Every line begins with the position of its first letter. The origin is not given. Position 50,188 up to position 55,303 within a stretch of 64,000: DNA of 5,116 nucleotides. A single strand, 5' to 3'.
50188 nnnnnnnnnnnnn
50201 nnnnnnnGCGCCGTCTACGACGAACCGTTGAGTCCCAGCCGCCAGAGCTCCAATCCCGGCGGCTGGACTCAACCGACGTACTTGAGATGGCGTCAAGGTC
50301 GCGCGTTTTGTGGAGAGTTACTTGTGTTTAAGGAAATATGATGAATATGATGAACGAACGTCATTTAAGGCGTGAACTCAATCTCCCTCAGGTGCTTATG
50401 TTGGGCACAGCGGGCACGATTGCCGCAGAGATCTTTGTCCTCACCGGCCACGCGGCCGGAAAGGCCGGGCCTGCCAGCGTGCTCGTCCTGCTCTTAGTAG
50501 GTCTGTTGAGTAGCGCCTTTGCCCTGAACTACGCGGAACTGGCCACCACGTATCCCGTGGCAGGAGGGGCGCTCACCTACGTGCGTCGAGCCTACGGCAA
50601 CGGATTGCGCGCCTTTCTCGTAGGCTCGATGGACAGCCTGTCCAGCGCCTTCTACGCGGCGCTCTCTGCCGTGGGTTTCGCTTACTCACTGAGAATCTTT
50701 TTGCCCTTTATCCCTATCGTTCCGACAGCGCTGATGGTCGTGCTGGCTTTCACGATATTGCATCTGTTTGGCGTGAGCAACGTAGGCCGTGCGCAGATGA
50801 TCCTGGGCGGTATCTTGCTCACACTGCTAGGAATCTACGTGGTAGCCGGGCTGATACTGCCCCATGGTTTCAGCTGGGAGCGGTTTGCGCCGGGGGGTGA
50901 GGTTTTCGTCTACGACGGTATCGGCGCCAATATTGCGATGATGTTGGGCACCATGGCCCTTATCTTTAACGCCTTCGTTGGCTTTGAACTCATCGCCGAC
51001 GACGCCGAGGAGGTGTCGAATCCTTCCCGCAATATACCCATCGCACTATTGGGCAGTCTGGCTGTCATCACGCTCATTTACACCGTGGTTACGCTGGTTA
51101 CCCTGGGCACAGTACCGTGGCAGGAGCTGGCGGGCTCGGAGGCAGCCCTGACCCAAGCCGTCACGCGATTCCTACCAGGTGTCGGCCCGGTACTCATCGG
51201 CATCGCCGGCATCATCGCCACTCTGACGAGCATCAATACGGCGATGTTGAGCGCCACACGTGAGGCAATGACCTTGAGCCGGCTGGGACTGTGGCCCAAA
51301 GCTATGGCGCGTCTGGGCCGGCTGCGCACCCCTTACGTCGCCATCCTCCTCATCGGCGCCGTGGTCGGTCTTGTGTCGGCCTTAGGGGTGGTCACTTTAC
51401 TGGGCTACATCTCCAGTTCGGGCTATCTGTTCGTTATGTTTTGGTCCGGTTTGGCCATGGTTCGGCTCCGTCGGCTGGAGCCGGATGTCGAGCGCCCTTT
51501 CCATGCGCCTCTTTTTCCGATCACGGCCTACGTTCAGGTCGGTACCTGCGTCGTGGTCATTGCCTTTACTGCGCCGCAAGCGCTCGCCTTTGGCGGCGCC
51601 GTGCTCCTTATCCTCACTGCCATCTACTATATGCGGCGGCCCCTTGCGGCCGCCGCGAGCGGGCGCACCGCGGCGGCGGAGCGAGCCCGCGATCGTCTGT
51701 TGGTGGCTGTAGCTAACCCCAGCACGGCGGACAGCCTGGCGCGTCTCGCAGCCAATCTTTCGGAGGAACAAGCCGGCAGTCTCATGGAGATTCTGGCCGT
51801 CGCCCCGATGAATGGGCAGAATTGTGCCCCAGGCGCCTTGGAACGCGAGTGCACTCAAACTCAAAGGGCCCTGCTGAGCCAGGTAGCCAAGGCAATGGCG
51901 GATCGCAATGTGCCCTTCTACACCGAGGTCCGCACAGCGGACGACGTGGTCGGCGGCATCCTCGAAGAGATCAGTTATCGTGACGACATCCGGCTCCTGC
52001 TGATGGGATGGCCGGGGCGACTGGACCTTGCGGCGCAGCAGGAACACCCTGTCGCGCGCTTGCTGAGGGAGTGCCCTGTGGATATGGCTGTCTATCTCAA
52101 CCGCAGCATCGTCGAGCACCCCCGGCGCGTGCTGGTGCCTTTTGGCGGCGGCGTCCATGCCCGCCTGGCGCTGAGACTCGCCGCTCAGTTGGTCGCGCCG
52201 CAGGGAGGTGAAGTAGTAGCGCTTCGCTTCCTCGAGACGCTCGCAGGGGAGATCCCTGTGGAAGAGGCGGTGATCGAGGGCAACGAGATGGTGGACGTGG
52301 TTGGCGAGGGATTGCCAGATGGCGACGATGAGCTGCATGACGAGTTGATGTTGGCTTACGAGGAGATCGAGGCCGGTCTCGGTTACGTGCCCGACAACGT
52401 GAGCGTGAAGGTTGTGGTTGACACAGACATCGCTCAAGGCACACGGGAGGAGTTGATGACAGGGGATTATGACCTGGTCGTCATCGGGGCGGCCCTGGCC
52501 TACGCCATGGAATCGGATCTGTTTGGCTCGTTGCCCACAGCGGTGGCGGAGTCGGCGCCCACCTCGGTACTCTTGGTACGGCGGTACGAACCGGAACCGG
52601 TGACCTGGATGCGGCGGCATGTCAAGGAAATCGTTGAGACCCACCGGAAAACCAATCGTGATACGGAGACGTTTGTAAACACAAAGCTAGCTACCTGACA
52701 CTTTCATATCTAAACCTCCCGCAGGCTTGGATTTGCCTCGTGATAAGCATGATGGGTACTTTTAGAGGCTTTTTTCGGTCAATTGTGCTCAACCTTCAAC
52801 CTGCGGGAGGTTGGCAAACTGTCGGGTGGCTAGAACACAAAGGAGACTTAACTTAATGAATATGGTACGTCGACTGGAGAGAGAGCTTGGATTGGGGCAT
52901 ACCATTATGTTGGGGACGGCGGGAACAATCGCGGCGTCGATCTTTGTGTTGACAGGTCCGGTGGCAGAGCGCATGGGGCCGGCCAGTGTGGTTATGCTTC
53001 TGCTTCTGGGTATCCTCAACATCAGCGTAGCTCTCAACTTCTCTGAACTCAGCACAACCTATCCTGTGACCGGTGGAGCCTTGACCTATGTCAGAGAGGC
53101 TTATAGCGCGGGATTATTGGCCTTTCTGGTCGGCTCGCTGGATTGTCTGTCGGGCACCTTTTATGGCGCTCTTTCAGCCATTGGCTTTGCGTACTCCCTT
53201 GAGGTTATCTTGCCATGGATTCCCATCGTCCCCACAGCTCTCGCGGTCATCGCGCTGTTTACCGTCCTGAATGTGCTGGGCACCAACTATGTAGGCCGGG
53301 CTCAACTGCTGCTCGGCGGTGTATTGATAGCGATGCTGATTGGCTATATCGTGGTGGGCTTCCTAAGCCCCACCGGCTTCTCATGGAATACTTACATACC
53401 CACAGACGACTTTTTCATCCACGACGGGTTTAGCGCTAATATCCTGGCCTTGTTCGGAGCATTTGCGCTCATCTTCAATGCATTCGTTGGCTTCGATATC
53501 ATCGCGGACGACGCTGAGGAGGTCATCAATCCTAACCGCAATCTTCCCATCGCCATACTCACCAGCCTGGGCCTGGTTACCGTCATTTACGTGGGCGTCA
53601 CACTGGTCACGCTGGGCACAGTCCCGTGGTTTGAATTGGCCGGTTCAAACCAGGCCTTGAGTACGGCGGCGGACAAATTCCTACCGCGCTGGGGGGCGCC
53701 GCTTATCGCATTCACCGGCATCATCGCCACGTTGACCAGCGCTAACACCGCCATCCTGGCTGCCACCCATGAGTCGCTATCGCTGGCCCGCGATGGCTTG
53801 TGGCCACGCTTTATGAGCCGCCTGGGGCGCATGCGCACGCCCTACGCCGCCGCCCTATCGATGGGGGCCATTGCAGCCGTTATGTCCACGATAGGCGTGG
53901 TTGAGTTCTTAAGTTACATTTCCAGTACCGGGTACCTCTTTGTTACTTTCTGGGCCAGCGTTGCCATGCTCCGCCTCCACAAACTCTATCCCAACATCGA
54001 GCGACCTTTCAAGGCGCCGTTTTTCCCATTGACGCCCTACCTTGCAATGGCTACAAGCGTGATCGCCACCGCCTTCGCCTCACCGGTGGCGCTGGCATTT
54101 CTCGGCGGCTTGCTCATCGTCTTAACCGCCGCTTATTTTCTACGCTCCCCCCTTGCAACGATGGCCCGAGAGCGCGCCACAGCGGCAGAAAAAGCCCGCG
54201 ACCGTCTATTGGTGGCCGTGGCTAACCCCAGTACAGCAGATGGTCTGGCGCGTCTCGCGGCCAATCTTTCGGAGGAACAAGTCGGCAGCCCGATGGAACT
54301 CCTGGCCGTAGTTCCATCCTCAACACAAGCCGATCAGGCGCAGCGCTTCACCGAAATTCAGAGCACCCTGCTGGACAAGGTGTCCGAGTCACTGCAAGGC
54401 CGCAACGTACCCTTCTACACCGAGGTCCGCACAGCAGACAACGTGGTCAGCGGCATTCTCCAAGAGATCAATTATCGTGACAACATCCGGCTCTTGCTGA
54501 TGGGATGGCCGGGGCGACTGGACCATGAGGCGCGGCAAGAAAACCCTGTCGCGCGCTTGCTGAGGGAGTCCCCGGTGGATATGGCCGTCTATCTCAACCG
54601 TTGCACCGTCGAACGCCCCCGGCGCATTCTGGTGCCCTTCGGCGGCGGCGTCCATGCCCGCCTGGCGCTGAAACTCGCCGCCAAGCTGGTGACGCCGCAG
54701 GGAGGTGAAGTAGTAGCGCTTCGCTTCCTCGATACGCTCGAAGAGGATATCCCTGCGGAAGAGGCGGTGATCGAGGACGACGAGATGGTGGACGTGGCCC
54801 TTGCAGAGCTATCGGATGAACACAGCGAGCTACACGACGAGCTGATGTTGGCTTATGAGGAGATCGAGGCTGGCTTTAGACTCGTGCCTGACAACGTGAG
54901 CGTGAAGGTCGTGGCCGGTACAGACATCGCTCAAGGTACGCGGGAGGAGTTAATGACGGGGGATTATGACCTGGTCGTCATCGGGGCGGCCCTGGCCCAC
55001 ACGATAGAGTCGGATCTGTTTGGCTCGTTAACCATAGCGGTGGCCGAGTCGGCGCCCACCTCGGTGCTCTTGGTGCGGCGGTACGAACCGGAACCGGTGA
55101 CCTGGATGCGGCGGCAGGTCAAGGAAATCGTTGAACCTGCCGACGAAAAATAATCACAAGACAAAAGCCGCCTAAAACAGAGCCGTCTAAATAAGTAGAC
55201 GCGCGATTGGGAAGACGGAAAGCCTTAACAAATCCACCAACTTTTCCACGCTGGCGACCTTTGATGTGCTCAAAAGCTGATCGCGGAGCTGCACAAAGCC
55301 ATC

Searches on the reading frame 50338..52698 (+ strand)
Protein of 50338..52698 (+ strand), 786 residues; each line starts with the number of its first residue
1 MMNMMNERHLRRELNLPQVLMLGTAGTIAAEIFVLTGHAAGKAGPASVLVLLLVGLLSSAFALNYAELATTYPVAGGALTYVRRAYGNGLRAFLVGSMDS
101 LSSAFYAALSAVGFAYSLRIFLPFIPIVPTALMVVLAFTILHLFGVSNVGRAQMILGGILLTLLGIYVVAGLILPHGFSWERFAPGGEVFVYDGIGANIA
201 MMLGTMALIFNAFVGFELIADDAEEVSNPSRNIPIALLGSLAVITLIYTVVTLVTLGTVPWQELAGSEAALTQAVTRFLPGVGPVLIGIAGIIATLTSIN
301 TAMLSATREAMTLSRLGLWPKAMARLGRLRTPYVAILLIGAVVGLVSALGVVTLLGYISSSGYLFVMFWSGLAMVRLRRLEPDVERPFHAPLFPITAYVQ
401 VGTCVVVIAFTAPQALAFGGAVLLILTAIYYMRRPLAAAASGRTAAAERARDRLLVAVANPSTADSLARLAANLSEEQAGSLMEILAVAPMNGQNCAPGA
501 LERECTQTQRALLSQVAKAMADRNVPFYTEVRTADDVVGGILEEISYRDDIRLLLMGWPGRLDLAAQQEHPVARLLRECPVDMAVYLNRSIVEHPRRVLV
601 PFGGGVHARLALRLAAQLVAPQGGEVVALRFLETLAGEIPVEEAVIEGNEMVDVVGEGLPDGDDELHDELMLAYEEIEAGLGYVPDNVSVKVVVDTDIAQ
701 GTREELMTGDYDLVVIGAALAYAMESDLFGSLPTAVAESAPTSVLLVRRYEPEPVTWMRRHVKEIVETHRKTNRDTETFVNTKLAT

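Call 29: search_protein_families(library=pfam, proteins=[window:50338-52698:+])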
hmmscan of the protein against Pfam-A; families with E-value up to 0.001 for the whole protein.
window:50338-52698:+ (786 aa): 3 families
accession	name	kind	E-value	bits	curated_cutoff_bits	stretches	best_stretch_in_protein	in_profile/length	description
PF13520.12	AA_permease_2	-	2.4e-39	135.9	27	1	14-416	1-410/427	Amino acid permease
PF00324.27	AA_permease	-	1.1e-34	120.3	24.6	1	19-410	2-419/470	Amino acid permease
PF00582.32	Usp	-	5.5e-14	53.4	24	1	596-748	3-141/141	Universal stress protein family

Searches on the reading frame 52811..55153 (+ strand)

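Call 29: search_protein_families(library=pfam, proteins=[window:52811-55153:+])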
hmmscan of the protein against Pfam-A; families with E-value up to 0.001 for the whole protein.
window:52811-55153:+ (780 aa): 3 families
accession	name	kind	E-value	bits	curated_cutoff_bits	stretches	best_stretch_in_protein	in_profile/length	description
PF00324.27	AA_permease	-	5.6e-37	128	24.6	1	30-422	1-419/470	Amino acid permease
PF13520.12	AA_permease_2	-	1.8e-34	119.8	27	1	38-421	13-402/427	Amino acid permease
PF00582.32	Usp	-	1.4e-17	65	24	1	604-756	3-141/141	Universal stress protein family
